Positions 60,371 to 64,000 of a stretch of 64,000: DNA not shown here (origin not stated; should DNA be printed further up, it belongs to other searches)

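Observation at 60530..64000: Unlisted >1157-codon ORF fusing an FkbM methyltransferase to two GT4 glycosyltransferase modules (candidate cap-and-polymerise enzyme)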

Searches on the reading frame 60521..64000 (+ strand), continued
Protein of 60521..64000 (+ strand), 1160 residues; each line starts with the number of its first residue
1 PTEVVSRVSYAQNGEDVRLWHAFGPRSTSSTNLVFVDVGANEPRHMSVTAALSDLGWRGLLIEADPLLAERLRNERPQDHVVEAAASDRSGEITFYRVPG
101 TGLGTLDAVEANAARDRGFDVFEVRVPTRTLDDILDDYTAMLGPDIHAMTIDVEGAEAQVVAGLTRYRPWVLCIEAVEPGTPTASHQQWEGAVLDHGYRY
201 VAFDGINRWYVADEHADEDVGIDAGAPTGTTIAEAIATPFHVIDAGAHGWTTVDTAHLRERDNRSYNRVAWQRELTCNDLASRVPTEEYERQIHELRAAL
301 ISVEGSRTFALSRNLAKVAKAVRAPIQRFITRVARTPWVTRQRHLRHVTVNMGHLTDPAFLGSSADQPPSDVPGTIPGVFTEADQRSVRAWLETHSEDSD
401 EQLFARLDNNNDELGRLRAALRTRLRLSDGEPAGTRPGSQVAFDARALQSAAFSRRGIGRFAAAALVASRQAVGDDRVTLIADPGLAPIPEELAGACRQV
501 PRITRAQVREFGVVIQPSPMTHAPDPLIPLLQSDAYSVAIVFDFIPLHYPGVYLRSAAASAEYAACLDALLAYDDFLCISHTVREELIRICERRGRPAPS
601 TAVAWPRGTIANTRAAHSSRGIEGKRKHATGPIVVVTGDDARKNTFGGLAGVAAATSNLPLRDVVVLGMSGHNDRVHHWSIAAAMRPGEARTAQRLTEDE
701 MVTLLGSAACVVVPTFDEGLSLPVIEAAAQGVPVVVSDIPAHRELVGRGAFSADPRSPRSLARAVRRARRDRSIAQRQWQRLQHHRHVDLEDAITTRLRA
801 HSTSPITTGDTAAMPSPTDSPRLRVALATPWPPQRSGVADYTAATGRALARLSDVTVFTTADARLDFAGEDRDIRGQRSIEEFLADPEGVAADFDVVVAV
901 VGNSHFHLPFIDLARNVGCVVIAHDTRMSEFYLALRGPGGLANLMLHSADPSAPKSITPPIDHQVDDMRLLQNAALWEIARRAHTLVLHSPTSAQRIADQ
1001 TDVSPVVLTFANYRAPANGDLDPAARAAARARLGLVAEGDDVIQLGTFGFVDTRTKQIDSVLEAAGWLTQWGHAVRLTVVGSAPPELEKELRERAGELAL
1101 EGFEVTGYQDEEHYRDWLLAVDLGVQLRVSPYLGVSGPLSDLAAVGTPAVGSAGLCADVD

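Call 73: search_dna_similar(query=P0001, collection=plasmids, mode=protein, max_evalue=1e-10, max_rows=25)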
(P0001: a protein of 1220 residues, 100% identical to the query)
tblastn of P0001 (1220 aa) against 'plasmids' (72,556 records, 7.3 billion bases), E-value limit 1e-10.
Records with a match: 19; places in all: 21; records where one place covers at least 80% of the query: 0.
Best place of each record, by identity: <60% 19.
By first word of the organism name: Azospirillum 4; Rhizobium 3; Sphingobium 3; Methylosinus 1; Acidisoma 1; Phyllobacterium 1; Pseudomonas 1; Peteryoungia 1; Rhodovastum 1; Jannaschia 1; and 2 more.
By predicted mobility (MOB-suite, as given by PLSDB): non-mobilizable 16; mobilizable 3.
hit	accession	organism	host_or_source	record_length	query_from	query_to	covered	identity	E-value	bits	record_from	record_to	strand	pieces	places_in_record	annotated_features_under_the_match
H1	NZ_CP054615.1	Azospirillum oryzae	cell culture,soil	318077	693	1212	43%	28.3%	4e-36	157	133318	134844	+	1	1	glycosyltransferase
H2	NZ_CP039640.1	Azospirillum sp. TSH100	soil,soil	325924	812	1212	33%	28.3%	8e-26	124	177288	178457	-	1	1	glycosyltransferase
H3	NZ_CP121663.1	Rhizobium sp. CB3090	Gliricidia sp.,cell culture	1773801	1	336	28%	32.0%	2e-31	142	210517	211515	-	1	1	record has no annotation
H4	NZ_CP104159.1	Rhizobium sp. CB3060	Leucaena leucocephala,cell culture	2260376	1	326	27%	31.1%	3e-31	141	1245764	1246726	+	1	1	record has no annotation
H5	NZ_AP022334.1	Methylosinus sp. C49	-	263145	5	213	17%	44.7%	6e-38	164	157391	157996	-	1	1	FkbM family methyltransferase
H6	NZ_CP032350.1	Azospirillum brasilense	soil sample,Agricultural field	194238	5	214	17%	42.0%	4e-36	157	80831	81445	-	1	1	FkbM family methyltransferase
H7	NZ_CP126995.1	Acidisoma sp. PAMC 29798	cell culture,lichen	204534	1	212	17%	40.7%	1e-31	143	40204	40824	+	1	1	FkbM family methyltransferase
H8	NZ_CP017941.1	Phyllobacterium zundukense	Oxytropis triphylla,cell culture,root ...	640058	5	212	17%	41.2%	8e-34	150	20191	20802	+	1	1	FkbM family methyltransferase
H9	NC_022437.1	Pseudomonas fluorescens R124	orthoquartzite cave surface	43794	2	211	17%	40.6%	1e-33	149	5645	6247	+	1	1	FkbM family methyltransferase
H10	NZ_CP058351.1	Peteryoungia desertarenae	Pure culture,Saline Desert Soil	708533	1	213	17%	39.8%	8e-34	150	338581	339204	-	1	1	FkbM family methyltransferase | ABC transporter ATP-binding protein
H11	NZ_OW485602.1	Rhodovastum atsumiense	-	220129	5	213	17%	40.3%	3e-31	142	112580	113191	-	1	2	FkbM family methyltransferase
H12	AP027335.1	Sphingobium sp. TomTYG71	-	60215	2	208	17%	40.6%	1e-30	139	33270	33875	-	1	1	hypothetical protein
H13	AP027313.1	Sphingobium sp. TomMM7A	-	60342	2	208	17%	40.6%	1e-30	139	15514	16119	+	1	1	hypothetical protein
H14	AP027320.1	Sphingobium sp. TomTYG42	-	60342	2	208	17%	40.6%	1e-30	139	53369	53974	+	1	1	hypothetical protein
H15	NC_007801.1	Jannaschia sp. CCS1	-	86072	2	214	17%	39.1%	4e-28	131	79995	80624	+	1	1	FkbM family methyltransferase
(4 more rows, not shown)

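Call 74: get_annotated_region(hit=H6, flank=9000)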
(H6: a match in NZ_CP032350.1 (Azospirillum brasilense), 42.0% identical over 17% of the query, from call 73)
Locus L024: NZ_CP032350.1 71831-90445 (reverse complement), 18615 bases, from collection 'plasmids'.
description: Azospirillum brasilense strain MTCC4039 plasmid p5, complete sequence
organism: Azospirillum brasilense (NCBI taxid 192)
taxonomy: Bacteria; Pseudomonadota; Alphaproteobacteria; Rhodospirillales; Azospirillaceae; Azospirillum; Azospirillum brasilense
host: -; source: soil sample,Agricultural field; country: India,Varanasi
typing (MOB-suite, as given by PLSDB): non-mobilizable; replicon rep_cluster_771
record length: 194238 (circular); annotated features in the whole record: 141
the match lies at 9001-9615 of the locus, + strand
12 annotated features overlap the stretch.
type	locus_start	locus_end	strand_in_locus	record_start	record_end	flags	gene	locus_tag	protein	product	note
CDS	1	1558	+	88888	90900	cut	-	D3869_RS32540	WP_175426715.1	HAD-IIIC family phosphatase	-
CDS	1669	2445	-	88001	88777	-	-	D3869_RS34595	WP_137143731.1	CatB-related O-acetyltransferase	GO:0046677 - response to antibiotic [Evidence IEA]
CDS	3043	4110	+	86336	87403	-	-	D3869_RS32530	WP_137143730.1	glycosyltransferase family 4 protein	-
CDS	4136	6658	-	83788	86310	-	-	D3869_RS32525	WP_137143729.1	glycosyltransferase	-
CDS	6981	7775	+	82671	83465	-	-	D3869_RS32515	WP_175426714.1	ABC transporter permease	-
CDS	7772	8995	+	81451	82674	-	-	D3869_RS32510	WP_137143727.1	ABC transporter ATP-binding protein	-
CDS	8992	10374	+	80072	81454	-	-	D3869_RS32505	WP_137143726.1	FkbM family methyltransferase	-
CDS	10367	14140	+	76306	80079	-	-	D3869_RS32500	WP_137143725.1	glycosyltransferase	-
CDS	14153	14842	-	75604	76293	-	-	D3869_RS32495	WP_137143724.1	hypothetical protein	-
CDS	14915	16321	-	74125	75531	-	-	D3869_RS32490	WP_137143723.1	phosphoglucomutase/phosphomannomutase PgmG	-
CDS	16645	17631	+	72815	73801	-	-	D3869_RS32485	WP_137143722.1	GDP-mannose 4,6-dehydratase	-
CDS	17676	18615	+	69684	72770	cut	-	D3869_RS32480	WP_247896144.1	glycosyltransferase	-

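Call 75: get_annotated_region(hit=H1, flank=9000)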
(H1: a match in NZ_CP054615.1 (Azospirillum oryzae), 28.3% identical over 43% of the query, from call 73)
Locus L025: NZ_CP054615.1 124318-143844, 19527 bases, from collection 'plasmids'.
description: Azospirillum oryzae strain KACC 14407 plasmid unnamed1, complete sequence
organism: Azospirillum oryzae (NCBI taxid 286727)
taxonomy: Bacteria; Pseudomonadota; Alphaproteobacteria; Rhodospirillales; Azospirillaceae; Azospirillum; Azospirillum oryzae
host: -; source: cell culture,soil; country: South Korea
typing (MOB-suite, as given by PLSDB): non-mobilizable; replicon rep_cluster_1806
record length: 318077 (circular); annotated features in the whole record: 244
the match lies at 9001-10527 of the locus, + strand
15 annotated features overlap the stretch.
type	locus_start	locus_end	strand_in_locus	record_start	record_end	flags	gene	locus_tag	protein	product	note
CDS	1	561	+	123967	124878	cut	-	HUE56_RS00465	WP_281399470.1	GDP-L-fucose synthase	-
CDS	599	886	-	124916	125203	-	-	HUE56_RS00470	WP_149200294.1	hypothetical protein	-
CDS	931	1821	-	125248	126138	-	-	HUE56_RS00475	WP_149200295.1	hypothetical protein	-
CDS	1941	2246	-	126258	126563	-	-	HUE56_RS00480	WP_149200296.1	hypothetical protein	-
CDS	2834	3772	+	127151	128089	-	-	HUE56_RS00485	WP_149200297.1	class I SAM-dependent methyltransferase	-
CDS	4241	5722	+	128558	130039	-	-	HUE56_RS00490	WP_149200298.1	mannose-1-phosphate guanylyltransferase/mannose-6-phosphate isomerase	GO:0009103 - lipopolysaccharide biosynthetic process [Evidence IEA]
CDS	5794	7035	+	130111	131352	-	-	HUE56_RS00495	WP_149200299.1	class I SAM-dependent methyltransferase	-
CDS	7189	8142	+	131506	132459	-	-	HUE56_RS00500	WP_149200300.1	GDP-mannose 4,6-dehydratase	-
CDS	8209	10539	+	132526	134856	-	-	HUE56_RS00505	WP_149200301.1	glycosyltransferase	-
CDS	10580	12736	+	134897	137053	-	-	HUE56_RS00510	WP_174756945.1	glycosyltransferase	-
CDS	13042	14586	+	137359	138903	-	-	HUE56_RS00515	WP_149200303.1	sulfotransferase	-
CDS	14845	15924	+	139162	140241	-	gmd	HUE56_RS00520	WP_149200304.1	GDP-mannose 4,6-dehydratase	GO:0000271 - polysaccharide biosynthetic process [Evidence IEA]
CDS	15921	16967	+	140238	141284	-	-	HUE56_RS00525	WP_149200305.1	GDP-mannose 4,6-dehydratase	-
CDS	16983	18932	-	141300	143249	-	-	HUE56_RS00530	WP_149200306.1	glycosyltransferase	-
CDS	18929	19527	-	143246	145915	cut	-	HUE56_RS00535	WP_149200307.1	glycosyltransferase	-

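Call 85: search_protein_families(library=pfam, proteins=[L024:8992-10374:+, L024:10367-14140:+], max_evalue=0.001)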
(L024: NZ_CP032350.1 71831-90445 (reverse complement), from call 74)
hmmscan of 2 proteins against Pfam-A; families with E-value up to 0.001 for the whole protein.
L024:8992-10374:+ (460 aa): 1 family
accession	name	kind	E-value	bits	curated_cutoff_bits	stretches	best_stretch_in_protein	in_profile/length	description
PF05050.19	Methyltransf_21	-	3.3e-27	96.1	22.7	1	29-189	1-171/173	Methyltransferase FkbM domain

L024:10367-14140:+ (1257 aa): 5 families
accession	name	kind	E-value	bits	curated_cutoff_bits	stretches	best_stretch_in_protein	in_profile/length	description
PF00534.26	Glycos_transf_1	-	5.1e-68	228.4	26.4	3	226-386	9-169/172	Glycosyl transferases group 1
PF13692.12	Glyco_trans_1_4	-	1e-49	168.9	27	3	234-374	4-141/142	Glycosyl transferases group 1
PF13524.12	Glyco_trans_1_2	-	2.3e-19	70.2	25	2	702-820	27-142/144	Glycosyl transferase-like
PF20706.3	GT4-conflict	-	1.5e-18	67.4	26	2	1071-1187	190-312/385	Family 4 Glycosyltransferase in conflict systems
PF13439.12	Glyco_transf_4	-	4.1e-17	63.2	28.5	1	95-205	66-166/170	Glycosyltransferase Family 4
